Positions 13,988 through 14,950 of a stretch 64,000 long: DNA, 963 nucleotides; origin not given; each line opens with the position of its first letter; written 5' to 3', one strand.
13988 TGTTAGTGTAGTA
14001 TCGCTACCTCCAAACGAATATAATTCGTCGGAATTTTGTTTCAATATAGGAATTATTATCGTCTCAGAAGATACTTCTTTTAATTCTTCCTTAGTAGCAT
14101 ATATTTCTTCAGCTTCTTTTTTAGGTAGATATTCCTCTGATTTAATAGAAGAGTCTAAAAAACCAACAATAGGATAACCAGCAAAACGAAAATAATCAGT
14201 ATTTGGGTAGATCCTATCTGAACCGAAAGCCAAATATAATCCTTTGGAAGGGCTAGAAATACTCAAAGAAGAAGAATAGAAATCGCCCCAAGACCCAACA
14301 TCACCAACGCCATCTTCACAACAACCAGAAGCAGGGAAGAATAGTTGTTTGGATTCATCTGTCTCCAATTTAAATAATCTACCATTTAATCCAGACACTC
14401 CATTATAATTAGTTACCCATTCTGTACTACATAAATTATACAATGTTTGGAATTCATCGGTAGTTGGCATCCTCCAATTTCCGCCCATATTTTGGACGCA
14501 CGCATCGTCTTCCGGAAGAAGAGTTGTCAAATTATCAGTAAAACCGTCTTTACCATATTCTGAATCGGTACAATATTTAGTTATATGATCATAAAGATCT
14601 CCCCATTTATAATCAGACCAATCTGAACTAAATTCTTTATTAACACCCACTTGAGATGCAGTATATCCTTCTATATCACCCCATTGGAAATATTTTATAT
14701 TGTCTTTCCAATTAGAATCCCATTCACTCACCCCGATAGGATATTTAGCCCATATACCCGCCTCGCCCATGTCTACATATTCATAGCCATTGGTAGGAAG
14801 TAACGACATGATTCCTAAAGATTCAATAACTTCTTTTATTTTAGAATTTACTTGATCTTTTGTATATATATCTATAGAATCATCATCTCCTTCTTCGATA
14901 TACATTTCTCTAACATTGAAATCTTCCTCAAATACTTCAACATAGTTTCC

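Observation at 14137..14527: Fibrobacter/Bacteroidota-type FISUMP-like domains inside phage fibres (host-derived adhesion module; host inference)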

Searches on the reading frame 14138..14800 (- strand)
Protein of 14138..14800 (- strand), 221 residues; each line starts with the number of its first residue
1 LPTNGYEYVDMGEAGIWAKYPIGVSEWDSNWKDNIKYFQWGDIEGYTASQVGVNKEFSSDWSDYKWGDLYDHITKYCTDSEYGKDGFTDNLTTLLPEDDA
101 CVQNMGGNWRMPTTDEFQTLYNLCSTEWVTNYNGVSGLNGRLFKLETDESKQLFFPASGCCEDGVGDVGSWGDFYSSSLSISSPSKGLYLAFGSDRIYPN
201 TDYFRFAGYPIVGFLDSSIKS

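Call 14: find_homologous_proteins(query=window:14147-14785:-, max_evalue=0.001)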
Query seq(213 aa) (213 aa): 487 proteins with E <= 0.001 among 558 candidates; the best 120 are listed.
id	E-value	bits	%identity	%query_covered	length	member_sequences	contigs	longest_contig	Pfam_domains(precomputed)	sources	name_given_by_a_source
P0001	1.1e-92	328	71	99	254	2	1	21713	-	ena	-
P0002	2.1e-88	314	68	100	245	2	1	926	-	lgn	-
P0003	4.5e-80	287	62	100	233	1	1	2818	-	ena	-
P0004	1.4e-76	275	61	99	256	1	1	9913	PF07603.18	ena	-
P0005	5.7e-74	267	59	100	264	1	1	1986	-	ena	-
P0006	2.1e-73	265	60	100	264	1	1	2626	-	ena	-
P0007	2.3e-72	262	61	100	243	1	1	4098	-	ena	-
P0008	1.6e-71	259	59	100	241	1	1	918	-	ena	-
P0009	6.2e-63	231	55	99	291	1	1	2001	-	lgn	-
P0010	7.1e-60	221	54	99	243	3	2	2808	-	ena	-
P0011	1.5e-59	220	58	77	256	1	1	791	-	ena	-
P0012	5.1e-48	182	52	99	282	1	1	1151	-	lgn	-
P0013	8.4e-48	181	47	99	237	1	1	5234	-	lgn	-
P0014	1.5e-43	167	56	71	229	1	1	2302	-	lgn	-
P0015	4.5e-42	162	39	91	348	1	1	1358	PF07603.18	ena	-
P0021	2.7e-39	153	44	99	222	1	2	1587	PF26707.1,PF07603.18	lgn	-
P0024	1.0e-38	151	37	88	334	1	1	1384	PF26707.1,PF07603.18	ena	-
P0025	1.0e-38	151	44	100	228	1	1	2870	PF26707.1,PF07603.18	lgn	-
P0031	8.6e-36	142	45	98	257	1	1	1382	PF07603.18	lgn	-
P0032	5.7e-35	139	44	96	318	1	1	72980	PF07603.18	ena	-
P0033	1.4e-34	138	47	89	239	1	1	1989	PF07603.18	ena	-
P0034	1.6e-34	138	44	99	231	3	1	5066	PF07603.18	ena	-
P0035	2.1e-34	137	43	98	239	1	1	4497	PF07603.18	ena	-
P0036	5.1e-34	136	46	89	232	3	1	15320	PF07603.18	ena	-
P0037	1.5e-33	135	43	98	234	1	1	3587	PF07603.18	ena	-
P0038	1.7e-33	134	47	89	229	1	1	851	PF07603.18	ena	-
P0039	2.8e-33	134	44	98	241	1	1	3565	PF07603.18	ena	-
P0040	4.7e-33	133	46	89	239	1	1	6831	PF07603.18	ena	-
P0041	7.9e-33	132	43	98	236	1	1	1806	PF07603.18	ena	-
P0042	1.5e-32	131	45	92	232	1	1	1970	PF07603.18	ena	-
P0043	2.4e-32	131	46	88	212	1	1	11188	PF07603.18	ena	-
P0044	3.0e-32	130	45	91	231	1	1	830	PF07603.18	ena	-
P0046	4.2e-32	130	44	91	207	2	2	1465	PF26707.1,PF07603.18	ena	-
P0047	7.5e-32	129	43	98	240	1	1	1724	PF07603.18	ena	-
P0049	1.4e-31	128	46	89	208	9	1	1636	PF07603.18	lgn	-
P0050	1.9e-31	128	43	98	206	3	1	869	PF07603.18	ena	-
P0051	2.3e-31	127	43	98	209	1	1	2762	PF26707.1,PF07603.18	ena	-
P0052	2.5e-31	127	42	98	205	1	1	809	PF07603.18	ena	-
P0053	3.1e-31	127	43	99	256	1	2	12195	PF07603.18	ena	-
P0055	4.6e-31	126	44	98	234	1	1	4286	PF07603.18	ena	-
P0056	5.0e-31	126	42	98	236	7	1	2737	PF07603.18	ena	-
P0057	5.4e-31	126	42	98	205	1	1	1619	PF26707.1,PF07603.18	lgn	-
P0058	5.8e-31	126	42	98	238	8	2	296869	PF07603.18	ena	-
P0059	6.5e-31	126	44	100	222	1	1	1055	PF07603.18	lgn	-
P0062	8.0e-31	126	43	98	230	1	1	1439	PF07603.18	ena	-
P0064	1.3e-30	125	41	99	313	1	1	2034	PF07603.18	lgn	-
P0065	1.5e-30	125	45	98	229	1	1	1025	PF07603.18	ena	-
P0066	2.1e-30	124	46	99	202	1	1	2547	PF07603.18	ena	-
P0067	3.4e-30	124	41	98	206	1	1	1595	PF26707.1,PF07603.18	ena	-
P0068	5.2e-30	123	42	98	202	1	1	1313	PF07603.18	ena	-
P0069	5.8e-30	123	45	99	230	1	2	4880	PF07603.18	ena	-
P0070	6.9e-30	123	42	98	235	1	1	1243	PF26707.1,PF07603.18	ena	-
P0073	9.0e-30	122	45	73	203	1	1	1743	PF07603.18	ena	-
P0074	1.5e-29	121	43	93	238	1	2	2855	PF07603.18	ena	-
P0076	2.0e-29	121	41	98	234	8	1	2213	PF26707.1,PF07603.18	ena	-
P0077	2.1e-29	121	44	98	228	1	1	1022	PF07603.18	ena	-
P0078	2.3e-29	121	43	98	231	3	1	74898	PF07603.18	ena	-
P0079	2.3e-29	121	41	99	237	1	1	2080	PF07603.18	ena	-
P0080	2.4e-29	121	43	98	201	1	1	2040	PF07603.18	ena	-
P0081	2.6e-29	121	42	98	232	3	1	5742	PF07603.18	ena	-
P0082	2.7e-29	121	44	91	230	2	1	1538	PF07603.18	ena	-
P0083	3.0e-29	120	43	91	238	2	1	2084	PF26707.1,PF07603.18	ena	-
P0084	3.3e-29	120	45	99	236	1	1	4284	PF07603.18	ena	-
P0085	3.8e-29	120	40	99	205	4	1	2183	PF07603.18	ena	-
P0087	5.0e-29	120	42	74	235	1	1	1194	PF26707.1,PF07603.18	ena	-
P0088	6.0e-29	119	46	88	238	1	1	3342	PF07603.18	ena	-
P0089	6.3e-29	119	42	98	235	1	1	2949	PF07603.18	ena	-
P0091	7.1e-29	119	43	94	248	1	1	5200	PF07603.18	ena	-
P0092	7.2e-29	119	42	98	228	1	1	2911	PF07603.18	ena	-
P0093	1.1e-28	119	43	98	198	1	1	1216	PF07603.18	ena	-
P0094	1.1e-28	119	43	93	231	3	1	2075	PF07603.18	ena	-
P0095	1.2e-28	118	42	98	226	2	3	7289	PF07603.18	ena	-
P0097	1.4e-28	118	44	95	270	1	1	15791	PF07603.18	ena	-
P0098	2.5e-28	117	44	88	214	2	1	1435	PF07603.18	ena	-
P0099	4.0e-28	117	42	98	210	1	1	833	PF07603.18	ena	-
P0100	5.2e-28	116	43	90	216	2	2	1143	PF07603.18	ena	-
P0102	5.7e-28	116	44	98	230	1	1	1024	PF09603.16,PF07603.18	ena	-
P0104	9.0e-28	116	38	98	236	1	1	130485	PF07603.18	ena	-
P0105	9.9e-28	115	42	91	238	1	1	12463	PF26707.1,PF07603.18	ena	-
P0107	1.3e-27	115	41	97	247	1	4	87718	PF07603.18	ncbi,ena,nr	ncbi:MAG: hypothetical protein J6Y39_06240 [Bacteroidaceae bacterium]|nr:hypothetical protein [Bacte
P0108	1.4e-27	115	52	57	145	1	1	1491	PF07603.18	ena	-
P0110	1.8e-27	115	44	89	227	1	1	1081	PF07603.18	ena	-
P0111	2.2e-27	114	44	90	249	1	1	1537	PF26707.1,PF07603.18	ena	-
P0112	2.2e-27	114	40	99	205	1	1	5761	PF07603.18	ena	-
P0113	2.4e-27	114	44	88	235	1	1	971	PF07603.18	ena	-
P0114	2.4e-27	114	43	89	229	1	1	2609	PF07603.18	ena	-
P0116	5.2e-27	113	42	98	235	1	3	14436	PF07603.18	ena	-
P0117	5.3e-27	113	42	98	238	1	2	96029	PF07603.18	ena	-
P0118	6.3e-27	113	43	98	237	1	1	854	PF26707.1,PF07603.18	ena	-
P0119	6.4e-27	113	40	98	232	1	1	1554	PF26707.1,PF07603.18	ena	-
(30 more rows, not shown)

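Call 24: search_protein_families(library=pfam, alignment_id=A1, max_evalue=0.01)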
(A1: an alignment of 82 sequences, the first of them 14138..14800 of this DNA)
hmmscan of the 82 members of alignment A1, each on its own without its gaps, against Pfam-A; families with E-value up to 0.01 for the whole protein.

A. member 1, window:14138-14800:- (221 aa): 1 family
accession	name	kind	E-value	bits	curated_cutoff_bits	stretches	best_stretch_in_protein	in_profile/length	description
PF07603.17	Lcl_C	-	0.0023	18.6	34.9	1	105-201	39-106/117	Lcl C-terminal domain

B. families by the number of members that match (of 82 scanned): 4 families
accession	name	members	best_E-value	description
PF07603.17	Lcl_C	73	2.4e-17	Lcl C-terminal domain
PF09603.15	Fib_succ_major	10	9.2e-06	Fibrobacter succinogenes major domain (Fib_succ_major)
PF23500.1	DUF7133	3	0.0017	Domain of unknown function (DUF7133)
PF06687.17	SUR7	2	0.0016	SUR7/PalI family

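Call 26: search_protein_families(library=ncbifam, alignment_id=A1, max_evalue=0.01)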
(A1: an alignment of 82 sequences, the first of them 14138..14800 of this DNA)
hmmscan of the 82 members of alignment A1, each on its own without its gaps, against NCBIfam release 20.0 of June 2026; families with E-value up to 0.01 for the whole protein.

A. member 1, window:14138-14800:- (221 aa): 0 families

B. families by the number of members that match (of 82 scanned): 7 families
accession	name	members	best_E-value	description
TIGR02145.1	Fib_succ_major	57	1.2e-09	FISUMP domain-containing protein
TIGR02604.1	Piru_Ver_Nterm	3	0.0027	PVC-type heme-binding CxxCH protein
NF052322.1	FimD_tip_adhes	2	0.0077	fimbrial tip adhesin FimD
NF047682.1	LIC12628_fam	1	0.002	LIC12628 family protein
TIGR03232.1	benzo_1_2_benB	1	0.0034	benzoate 1,2-dioxygenase small subunit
NF047850.1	Lsa25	1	0.0055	surface adhesin Lsa25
NF002968.0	PRK03642.1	1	0.0067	penicillin binding protein PBP4B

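Call 27: find_encoding_contigs(protein=P0001, flank=10000, max_places=3)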
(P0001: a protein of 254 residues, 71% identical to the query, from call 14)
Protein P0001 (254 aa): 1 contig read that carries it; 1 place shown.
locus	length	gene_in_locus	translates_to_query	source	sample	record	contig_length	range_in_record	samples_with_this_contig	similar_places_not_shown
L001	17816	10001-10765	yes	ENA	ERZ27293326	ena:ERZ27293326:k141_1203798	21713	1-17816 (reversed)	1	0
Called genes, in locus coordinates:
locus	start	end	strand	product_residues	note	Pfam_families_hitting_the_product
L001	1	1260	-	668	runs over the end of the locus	-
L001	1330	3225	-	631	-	-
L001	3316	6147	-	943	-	PF03382:DUF285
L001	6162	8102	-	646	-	-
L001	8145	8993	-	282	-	PF02086:MethyltransfD12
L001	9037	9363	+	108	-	PF10544:T5orf172, PF13455:MUG113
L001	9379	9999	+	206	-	-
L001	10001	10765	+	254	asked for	-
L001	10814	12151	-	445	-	PF03796:DnaB_C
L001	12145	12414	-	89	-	-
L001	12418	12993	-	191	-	-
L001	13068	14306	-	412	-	PF00154:RecA_N, PF06745:ATPase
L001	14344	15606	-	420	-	-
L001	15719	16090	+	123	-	-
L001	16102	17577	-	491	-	PF07478:Dala_Dala_lig_C (faint), PF08443:RimK, PF02955:GSH-S_ATP (weak)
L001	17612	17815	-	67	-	?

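Call 29: find_encoding_contigs(protein=P0058, flank=10000, max_places=3)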
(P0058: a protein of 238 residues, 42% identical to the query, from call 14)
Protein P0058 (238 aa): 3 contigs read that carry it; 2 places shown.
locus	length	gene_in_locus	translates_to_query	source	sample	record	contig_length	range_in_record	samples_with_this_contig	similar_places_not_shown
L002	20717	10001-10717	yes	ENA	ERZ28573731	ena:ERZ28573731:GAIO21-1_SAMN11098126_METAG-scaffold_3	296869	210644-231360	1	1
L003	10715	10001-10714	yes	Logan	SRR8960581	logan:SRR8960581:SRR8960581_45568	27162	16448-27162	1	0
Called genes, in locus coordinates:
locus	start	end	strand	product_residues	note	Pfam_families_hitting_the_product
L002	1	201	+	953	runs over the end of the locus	-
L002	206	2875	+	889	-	-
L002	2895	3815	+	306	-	-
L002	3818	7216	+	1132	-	-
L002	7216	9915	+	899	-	PF13004:BACON (faint)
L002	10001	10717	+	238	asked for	PF07603:Lcl_C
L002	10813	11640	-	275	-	PF00149:Metallophos, PF12850:Metallophos_2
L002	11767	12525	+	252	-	-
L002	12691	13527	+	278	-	-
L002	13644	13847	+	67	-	-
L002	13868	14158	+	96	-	PF21825:Sequestin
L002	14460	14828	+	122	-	-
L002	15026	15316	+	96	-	-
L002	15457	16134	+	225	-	-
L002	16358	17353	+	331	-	PF08275:DNAG_N (faint)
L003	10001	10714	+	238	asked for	PF07603:Lcl_C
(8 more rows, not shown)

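Call 30: find_encoding_contigs(protein=P0104, flank=8000, max_places=2)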
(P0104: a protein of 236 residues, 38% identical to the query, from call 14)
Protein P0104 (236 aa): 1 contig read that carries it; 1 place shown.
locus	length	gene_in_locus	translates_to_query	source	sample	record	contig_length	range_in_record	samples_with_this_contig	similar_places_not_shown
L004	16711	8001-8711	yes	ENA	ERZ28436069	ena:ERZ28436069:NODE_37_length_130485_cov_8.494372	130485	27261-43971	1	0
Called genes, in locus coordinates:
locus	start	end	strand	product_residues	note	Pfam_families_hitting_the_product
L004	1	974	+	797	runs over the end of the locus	PF02190:LON_substr_bdg, PF07728:AAA_5, PF13401:AAA_22 (faint), PF00004:AAA, PF22667:Lon_lid, PF05362:Lon_C, PF13541:ChlI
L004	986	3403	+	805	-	PF14498:Glyco_hyd_65N_2, PF22124:Glyco_hydro_95_cat, PF21307:Glyco_hydro_95_C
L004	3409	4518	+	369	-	PF03462:PCRF, PF00472:RF-1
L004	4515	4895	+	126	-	PF22636:FlK, PF03061:4HBT (weak)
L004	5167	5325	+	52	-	PF00468:Ribosomal_L34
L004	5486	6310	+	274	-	PF03793:PASTA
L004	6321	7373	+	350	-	PF01479:S4, PF00849:PseudoU_synth_2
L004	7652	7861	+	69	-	-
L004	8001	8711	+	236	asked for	PF07603:Lcl_C (faint)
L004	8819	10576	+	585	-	PF18998:Flg_new_2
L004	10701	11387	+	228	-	PF07603:Lcl_C (weak)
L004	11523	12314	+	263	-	-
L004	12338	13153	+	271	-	PF07603:Lcl_C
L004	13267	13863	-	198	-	PF01205:Impact_N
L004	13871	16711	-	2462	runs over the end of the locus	PF14349:SprA_N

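Call 32: predict_structure(alignment_id=A1)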
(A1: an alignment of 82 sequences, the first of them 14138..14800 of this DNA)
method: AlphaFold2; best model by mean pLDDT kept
length: 221 residues; sequences in the alignment: 82
mean_pLDDT: 96.0   pTM: 0.91
mean pLDDT of the five models: 96.0, 95.8, 95.7, 95.6, 95.6
residues with pLDDT >= 90: 208; 70-90: 7; 50-70: 4; < 50: 2
segments of 3 or more residues with pLDDT < 50: none
pLDDT, mean of each block of 10 residues (from residue 1): 86 97 97 98 98 95 96 98 98 98 96 98 98 98 98 98 95 98 98 98 98 83 42
secondary structure, 60 per line:
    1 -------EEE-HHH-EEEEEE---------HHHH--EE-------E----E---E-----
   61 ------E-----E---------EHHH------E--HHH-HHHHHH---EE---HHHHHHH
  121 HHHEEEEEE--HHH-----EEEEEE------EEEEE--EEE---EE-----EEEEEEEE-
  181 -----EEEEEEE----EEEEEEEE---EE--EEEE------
elements in order: E8-10 E16-21 H31-34 H100-105 H114-123 E124-129 E140-145 E152-156 E159-161 E172-179 E186-192 E197-204 E212-215

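Call 34: fold_search(model_id=the predicted structure, library=pdb)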
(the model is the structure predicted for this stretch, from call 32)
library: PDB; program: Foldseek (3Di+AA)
matches with E <= 10: 323; with E <= 0.001: 0
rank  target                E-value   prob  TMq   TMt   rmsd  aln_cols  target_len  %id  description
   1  3zkq_D                4.9e-01  0.04  0.09  0.15  13.3       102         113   13  BACE2 XAPERONE COMPLEX (released 2013-05-29)
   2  9d56_B                5.2e-01  0.06  0.14  0.05  13.2       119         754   15  Human kidney Dipeptidyl peptidase 4 with N-ter TM (released 2025-08-06)
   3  9goh_B                5.6e-01  0.12  0.18  0.06  12.0       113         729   13  Crystal structure of DPP4 in complex with sulphostin. (released 2025-07-16)
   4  4dsa_A                5.6e-01  0.10  0.18  0.07  13.5       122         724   13  Crystal Structure of DPP-IV with Compound C1 (released 2013-02-27)
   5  4mtk_A                6.3e-01  0.04  0.11  0.05  11.1        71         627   13  Crystal structure of PA0091 VgrG1, the central spike of the Type VI Secretion System (released 2014-10-01)
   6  4kho_A                7.2e-01  0.06  0.13  0.11  11.7        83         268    6  Structure of the FACT complex Subunit Spt16M (released 2013-05-29)
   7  9d56_A                7.6e-01  0.09  0.16  0.06  11.7       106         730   14  Human kidney Dipeptidyl peptidase 4 with N-ter TM (released 2025-08-06)
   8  9g8s_e                7.6e-01  0.05  0.10  0.06  12.8        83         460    8  C3 reconstruction of extended phiCD508 needle (released 2025-04-09)
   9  1zap                  7.6e-01  0.02  0.13  0.09  16.7       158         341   12  SECRETED ASPARTIC PROTEASE FROM C. ALBICANS (released 1997-04-21)
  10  7xti_j                8.1e-01  0.04  0.12  0.07  11.4        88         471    7  RNA polymerase II elongation complex transcribing a nucleosome (EC58hex) (released 2022-10-12)
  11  9wmw_j                8.1e-01  0.04  0.12  0.07  11.4        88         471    7  Co-transcriptional histone H3K36 methylation complex containing RNA polymerase II elongation complex, Set2, and the up (released 2025-12-24)
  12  8t5t                  8.7e-01  0.06  0.13  0.14  12.2       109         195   13  Crystal structure of outer membrane lipoprotein carrier protein (LolA) from Borrelia burgdorferi (steric acid bound) (released 2023-06-28)
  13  2yyo                  8.7e-01  0.03  0.14  0.18  12.1       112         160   11  Crystal structure of human SPRY domain (released 2008-05-06)
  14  7xtd_j                9.2e-01  0.02  0.11  0.06  11.4       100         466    6  RNA polymerase II elongation complex transcribing a nucleosome (EC58oct) (released 2022-09-07)
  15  7xsx_j                9.2e-01  0.02  0.11  0.06  11.0        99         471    6  RNA polymerase II elongation complex transcribing a nucleosome (EC49) (released 2022-09-07)
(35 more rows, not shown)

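Call 35: search_solved_structures(query=A1, max_evalue=1, show_alignments=2)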
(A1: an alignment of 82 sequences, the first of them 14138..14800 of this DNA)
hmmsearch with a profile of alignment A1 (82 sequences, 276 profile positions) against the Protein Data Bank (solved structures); distinct sequences matched with E-value up to 1: 0.

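Call 39: fold_search(model_id=the predicted structure, library=viral)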
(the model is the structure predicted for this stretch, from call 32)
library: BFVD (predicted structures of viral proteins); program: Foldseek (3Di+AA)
matches with E <= 10: 407; with E <= 0.001: 0
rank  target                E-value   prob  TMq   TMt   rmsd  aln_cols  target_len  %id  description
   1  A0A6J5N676            1.5e-02  0.92  0.31  0.19   8.2       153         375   16  Fibrobacter succinogenes major paralogous domain [uncultured Caudovirales phage]
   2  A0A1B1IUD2            6.8e-02  0.85  0.30  0.07   6.2       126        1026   15  (no name in the UniProt tables at hand)
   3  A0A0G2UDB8            8.8e-02  0.06  0.12  0.05  12.9        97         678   13  Protein UL112 [Human cytomegalovirus]
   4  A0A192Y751            2.0e-01  0.47  0.27  0.37   4.9       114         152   17  Uncharacterized protein [Pseudomonas phage KTN4]
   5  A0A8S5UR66            2.0e-01  0.09  0.15  0.17  16.6       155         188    6  Uncharacterized protein [Siphoviridae sp. ct89S11]
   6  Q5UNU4                2.3e-01  0.05  0.15  0.10  19.1       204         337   10  Uncharacterized protein L685 [Acanthamoeba polyphaga mimivirus]
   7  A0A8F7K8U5            2.8e-01  0.04  0.12  0.07  13.1       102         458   10  UL112.2 [Panine betaherpesvirus 2]
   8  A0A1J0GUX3            2.9e-01  0.51  0.24  0.26   5.4       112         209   15  (no name in the UniProt tables at hand)
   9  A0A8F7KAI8            4.0e-01  0.03  0.13  0.09  12.1       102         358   12  UL112.1 [Panine betaherpesvirus 2]
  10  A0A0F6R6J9            4.0e-01  0.01  0.09  0.11  13.4       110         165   15  ORF13 [Rat cytomegalovirus ALL-03]
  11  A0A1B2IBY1            4.9e-01  0.11  0.16  0.24  11.5       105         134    8  (no name in the UniProt tables at hand)
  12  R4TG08                5.2e-01  0.14  0.14  0.25  11.2        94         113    7  (no name in the UniProt tables at hand)
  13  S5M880                6.7e-01  0.06  0.11  0.13  12.9        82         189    8  Uncharacterized protein [Bacillus phage Basilisk]
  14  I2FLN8                8.1e-01  0.06  0.11  0.08  11.4        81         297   10  Uncharacterized protein [Pseudomonas phage tf]
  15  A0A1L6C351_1          8.6e-01  0.07  0.12  0.03   8.5        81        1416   12  (no name in the UniProt tables at hand)
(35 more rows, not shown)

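Call 43: search_dna_similar(query=window:14138-14800:-, collection=phages, mode=protein, max_rows=30)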
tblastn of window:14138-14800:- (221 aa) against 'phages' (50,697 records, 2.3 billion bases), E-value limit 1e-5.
No match.
